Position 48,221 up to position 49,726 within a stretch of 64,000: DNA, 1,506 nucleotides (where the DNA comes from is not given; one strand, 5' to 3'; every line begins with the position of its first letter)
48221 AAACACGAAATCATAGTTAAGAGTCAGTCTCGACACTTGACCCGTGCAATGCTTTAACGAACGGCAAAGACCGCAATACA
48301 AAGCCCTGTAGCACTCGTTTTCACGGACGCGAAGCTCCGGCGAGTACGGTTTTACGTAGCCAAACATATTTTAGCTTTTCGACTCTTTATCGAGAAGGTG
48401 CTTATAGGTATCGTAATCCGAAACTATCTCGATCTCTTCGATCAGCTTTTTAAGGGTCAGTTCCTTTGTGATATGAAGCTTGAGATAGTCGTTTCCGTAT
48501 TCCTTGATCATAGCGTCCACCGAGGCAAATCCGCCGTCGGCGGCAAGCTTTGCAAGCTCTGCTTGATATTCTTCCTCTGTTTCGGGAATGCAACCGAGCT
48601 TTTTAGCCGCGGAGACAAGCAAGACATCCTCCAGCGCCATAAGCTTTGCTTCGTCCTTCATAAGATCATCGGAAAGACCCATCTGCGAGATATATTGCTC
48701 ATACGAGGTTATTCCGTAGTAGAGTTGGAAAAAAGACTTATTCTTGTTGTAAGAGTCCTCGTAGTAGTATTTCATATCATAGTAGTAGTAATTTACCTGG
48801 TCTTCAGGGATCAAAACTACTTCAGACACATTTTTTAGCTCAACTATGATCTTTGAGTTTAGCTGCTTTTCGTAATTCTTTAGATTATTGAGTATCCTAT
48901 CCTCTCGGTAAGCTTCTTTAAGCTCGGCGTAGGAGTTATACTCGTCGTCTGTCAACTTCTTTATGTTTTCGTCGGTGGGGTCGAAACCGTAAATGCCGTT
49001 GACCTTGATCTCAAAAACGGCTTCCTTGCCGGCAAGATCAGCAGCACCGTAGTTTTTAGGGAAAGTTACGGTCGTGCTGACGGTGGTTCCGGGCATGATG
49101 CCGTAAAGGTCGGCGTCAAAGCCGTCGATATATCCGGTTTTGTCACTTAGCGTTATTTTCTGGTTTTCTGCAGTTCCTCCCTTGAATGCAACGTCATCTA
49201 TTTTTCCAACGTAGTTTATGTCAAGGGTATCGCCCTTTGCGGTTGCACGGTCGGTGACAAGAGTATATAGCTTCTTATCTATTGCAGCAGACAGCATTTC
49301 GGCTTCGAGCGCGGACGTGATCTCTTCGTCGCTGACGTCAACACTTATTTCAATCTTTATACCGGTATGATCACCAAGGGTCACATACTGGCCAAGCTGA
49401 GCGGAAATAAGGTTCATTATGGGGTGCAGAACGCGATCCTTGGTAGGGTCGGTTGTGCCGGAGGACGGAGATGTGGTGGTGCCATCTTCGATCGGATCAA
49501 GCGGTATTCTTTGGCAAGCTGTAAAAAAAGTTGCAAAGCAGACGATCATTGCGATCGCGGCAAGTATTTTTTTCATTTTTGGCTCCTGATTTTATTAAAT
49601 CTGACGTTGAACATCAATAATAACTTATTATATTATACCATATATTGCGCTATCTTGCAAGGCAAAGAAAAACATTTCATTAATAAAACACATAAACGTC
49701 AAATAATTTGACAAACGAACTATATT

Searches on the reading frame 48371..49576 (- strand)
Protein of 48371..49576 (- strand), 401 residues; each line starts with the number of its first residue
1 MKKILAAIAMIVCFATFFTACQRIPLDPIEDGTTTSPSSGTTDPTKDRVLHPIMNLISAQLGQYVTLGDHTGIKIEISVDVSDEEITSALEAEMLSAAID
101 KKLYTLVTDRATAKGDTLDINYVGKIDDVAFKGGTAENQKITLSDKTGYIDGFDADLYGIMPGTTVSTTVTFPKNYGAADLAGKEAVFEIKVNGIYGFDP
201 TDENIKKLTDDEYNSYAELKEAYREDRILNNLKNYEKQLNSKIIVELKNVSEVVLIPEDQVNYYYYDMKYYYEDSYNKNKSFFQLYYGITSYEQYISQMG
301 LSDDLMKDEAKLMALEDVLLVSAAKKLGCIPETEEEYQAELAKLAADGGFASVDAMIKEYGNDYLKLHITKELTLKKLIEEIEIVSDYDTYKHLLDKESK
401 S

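Call 48: find_homologous_proteins(query=window:48371-49576:-)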
Query window:48371-49576:- (401 aa): 496 proteins with E <= 0.001 among 8000 candidates; the best 120 are listed.
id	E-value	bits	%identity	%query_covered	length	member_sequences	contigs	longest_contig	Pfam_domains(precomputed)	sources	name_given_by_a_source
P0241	2.4e-250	848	98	100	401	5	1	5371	PF00254.35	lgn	-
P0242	3.0e-217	739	84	100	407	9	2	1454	PF00254.35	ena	-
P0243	1.9e-149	516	61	89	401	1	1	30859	PF00254.35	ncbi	-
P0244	3.1e-147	509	59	99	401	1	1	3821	PF00254.35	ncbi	-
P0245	7.0e-147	508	57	99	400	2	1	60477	PF00254.35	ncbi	-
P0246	1.2e-143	497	57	99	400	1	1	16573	PF00254.35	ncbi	-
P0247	4.0e-143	495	57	99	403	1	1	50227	PF00254.35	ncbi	-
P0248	1.8e-111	391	50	99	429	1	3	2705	PF00254.35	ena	-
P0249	5.4e-110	386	50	99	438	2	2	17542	PF00254.35,PF05698.20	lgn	-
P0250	7.9e-108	379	49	99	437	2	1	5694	PF00254.35,PF05698.20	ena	-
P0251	1.7e-97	345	46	100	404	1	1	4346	PF00254.35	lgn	-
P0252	6.9e-94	333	46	100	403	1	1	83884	PF00254.35,PF05698.20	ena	-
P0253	4.3e-90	321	42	98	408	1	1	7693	PF00254.35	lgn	-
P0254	7.5e-88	313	44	100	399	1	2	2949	PF00254.35,PF05698.20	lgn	-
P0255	2.6e-83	298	43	100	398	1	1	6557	PF00254.35,PF05698.20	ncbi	-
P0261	3.9e-62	229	37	99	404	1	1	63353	PF00254.35,PF05698.20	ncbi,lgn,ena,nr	ncbi:MAG: FKBP-type peptidyl-prolyl cis-trans isomerase [Clostridia bacterium]|nr:FKBP-type peptidyl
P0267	3.0e-52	196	39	87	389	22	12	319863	PF00254.35,PF05698.20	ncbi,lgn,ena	-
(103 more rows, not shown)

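Call 49: find_encoding_contigs(protein=P0252, flank=10000, max_places=2)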
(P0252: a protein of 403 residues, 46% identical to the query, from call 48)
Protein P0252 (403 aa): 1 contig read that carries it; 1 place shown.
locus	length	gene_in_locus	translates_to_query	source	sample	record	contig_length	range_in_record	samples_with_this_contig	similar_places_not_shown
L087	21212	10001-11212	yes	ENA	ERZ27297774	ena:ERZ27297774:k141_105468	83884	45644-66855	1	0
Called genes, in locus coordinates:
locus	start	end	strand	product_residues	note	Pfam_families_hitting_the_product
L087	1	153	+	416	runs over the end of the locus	PF00171:Aldedh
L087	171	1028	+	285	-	PF01261:AP_endonuc_2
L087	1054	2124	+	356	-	PF01321:Creatinase_N, PF00557:Peptidase_M24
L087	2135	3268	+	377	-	PF00248:Aldo_ket_red, PF13746:Fer4_18 (faint), PF13237:Fer4_10 (faint), PF14697:Fer4_21 (faint), PF13183:Fer4_8, PF12838:Fer4_7 (weak), PF13187:Fer4_9, PF13534:Fer4_17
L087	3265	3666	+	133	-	-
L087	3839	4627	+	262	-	PF00072:Response_reg, PF08769:Spo0A_C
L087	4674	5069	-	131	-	-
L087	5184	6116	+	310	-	PF02645:DegV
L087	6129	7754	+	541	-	PF02734:Dak2, PF21645:FakA-like_M, PF13684:FakA-like_C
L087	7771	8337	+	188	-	PF00440:TetR_N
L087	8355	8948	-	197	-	PF13331:DUF4093 (faint)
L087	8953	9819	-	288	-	PF02673:BacA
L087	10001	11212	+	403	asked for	PF05698:Trigger_C (faint), PF00254:FKBP_C (weak)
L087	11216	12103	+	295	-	PF18937:DUF5685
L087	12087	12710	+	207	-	PF00226:DnaJ, PF14559:TPR_19 (faint)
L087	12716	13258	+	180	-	-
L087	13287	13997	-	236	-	PF21778:DUF6873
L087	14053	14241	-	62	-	PF00830:Ribosomal_L28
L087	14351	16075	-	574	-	-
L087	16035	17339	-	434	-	PF00919:UPF0004, PF04055:Radical_SAM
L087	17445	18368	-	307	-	PF00781:DAGK_cat, PF19279:YegS_C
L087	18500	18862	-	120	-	-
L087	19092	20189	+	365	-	PF14607:GxDLY, PF14606:Lipase_GDSL_3, PF13472:Lipase_GDSL_2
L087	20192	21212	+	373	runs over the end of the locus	PF14607:GxDLY, PF14606:Lipase_GDSL_3, PF13472:Lipase_GDSL_2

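Call 50: find_encoding_contigs(protein=P0249, flank=10000, max_places=2)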
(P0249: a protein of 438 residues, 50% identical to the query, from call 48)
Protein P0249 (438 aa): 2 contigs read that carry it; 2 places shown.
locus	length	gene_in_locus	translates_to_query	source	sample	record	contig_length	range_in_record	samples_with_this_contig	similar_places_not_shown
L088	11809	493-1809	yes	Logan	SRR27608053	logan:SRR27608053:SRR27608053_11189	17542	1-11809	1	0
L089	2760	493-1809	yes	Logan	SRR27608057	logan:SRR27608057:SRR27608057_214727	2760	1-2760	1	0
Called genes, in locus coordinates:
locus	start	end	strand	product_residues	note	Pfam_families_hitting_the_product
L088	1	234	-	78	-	?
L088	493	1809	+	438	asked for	PF05698:Trigger_C (faint), PF00254:FKBP_C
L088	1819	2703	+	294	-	PF18937:DUF5685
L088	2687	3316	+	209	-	PF00226:DnaJ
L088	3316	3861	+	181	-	-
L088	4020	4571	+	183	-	PF04542:Sigma70_r2, PF08281:Sigma70_r4_2 (weak), PF04545:Sigma70_r4 (weak)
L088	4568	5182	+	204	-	-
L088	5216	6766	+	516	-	PF12450:vWF_A, PF00092:VWA, PF13519:VWA_2, PF13768:VWA_3, PF12034:YfbK_C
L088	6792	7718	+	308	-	PF14257:DUF4349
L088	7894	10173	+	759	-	-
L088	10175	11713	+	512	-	-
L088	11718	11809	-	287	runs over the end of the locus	PF01256:Carb_kinase, PF02110:HK (weak)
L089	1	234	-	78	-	?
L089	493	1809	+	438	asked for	PF05698:Trigger_C (faint), PF00254:FKBP_C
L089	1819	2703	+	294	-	PF18937:DUF5685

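Call 51: find_encoding_contigs(protein=P0261, flank=10000, max_places=2)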
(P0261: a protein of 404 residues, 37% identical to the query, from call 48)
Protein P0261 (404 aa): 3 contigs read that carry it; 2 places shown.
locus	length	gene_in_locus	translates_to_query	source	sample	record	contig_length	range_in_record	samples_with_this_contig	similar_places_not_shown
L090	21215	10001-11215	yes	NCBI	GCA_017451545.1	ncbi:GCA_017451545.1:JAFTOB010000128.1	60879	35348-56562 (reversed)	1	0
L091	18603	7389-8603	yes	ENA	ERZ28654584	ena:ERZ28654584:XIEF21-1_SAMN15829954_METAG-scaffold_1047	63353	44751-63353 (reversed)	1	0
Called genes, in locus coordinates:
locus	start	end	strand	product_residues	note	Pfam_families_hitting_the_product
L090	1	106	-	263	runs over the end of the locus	PF02811:PHP (weak)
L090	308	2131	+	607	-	PF00563:EAL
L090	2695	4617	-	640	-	PF09826:Beta_propel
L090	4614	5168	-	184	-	PF04542:Sigma70_r2, PF08281:Sigma70_r4_2, PF04545:Sigma70_r4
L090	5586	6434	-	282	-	PF01256:Carb_kinase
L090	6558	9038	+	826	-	PF08531:Bac_rhamnosid_N, PF05592:Bac_rhamnosid, PF17389:Bac_rhamnosid6H, PF17390:Bac_rhamnosid_C (weak)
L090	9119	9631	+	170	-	PF02620:YceD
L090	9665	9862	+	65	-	PF01783:Ribosomal_L32p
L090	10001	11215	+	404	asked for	PF00254:FKBP_C (weak), PF05698:Trigger_C (weak)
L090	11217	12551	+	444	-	-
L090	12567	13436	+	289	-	PF18937:DUF5685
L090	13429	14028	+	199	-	PF00226:DnaJ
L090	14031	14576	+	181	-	-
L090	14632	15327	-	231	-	PF08239:SH3_3 (faint)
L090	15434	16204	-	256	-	PF01048:PNP_UDP_1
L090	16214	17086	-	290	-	PF01263:Aldose_epim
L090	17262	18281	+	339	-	PF07451:SpoVAD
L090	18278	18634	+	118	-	PF03862:SpoVAC_SpoVAEB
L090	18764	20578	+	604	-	PF13727:CoA_binding_3, PF03435:Sacchrp_dh_NADP (faint), PF01073:3Beta_HSD, PF01370:Epimerase, PF02719:Polysacc_synt_2, PF04321:RmlD_sub_bind, PF07993:NAD_binding_4 (faint), PF16363:GDP_Man_Dehyd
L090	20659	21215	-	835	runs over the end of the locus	-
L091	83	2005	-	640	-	PF09826:Beta_propel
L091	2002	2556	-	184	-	PF04542:Sigma70_r2, PF08281:Sigma70_r4_2, PF04545:Sigma70_r4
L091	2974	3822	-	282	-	PF01256:Carb_kinase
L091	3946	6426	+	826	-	PF08531:Bac_rhamnosid_N, PF05592:Bac_rhamnosid, PF17389:Bac_rhamnosid6H, PF17390:Bac_rhamnosid_C (weak)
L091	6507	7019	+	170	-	PF02620:YceD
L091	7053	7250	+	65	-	PF01783:Ribosomal_L32p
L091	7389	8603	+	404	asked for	PF00254:FKBP_C (weak), PF05698:Trigger_C (weak)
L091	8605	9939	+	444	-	-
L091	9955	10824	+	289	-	PF18937:DUF5685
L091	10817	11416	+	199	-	PF00226:DnaJ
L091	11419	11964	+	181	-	-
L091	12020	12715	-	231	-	PF08239:SH3_3 (faint)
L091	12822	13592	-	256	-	PF01048:PNP_UDP_1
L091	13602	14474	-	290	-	PF01263:Aldose_epim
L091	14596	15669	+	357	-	PF07451:SpoVAD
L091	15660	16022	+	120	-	PF03862:SpoVAC_SpoVAEB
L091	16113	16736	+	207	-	-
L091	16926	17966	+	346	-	PF01370:Epimerase, PF02719:Polysacc_synt_2, PF04321:RmlD_sub_bind, PF01073:3Beta_HSD, PF07993:NAD_binding_4 (faint), PF16363:GDP_Man_Dehyd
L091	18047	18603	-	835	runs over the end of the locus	-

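Call 52: find_encoding_contigs(protein=P0267, flank=10000, max_places=2)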
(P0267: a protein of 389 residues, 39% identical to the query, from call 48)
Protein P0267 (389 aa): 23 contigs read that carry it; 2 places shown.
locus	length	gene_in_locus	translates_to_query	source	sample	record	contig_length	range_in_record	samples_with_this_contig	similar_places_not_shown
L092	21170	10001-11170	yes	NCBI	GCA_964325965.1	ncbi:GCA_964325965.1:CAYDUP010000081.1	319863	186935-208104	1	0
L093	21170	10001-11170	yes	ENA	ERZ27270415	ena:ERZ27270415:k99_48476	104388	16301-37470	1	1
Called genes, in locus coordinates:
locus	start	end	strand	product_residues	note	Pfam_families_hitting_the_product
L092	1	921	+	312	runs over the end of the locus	PF00348:polyprenyl_synt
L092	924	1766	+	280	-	PF01479:S4 (weak), PF01728:FtsJ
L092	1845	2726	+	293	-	PF01513:NAD_kinase, PF20143:NAD_kinase_C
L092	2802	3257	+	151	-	PF01316:Arg_repressor, PF02863:Arg_repressor_C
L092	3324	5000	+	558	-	PF02463:SMC_N, PF13175:AAA_15, PF13476:AAA_23, PF13304:AAA_21 (faint)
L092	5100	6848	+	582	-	PF03485:Arg_tRNA_synt_N, PF00750:tRNA-synt_1d, PF05746:DALR_1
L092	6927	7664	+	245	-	PF20772:TACO1_YebC_N, PF01709:Transcrip_reg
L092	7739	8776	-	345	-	PF01256:Carb_kinase, PF08543:Phos_pyr_kin (weak)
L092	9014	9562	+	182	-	PF02620:YceD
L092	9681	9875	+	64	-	PF01783:Ribosomal_L32p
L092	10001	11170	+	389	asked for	PF00254:FKBP_C, PF05698:Trigger_C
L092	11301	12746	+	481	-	PF03323:GerA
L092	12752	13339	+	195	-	-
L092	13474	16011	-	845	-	PF03372:Exo_endo_phos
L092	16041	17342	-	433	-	PF00884:Sulfatase (faint), PF01663:Phosphodiest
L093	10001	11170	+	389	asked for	PF00254:FKBP_C, PF05698:Trigger_C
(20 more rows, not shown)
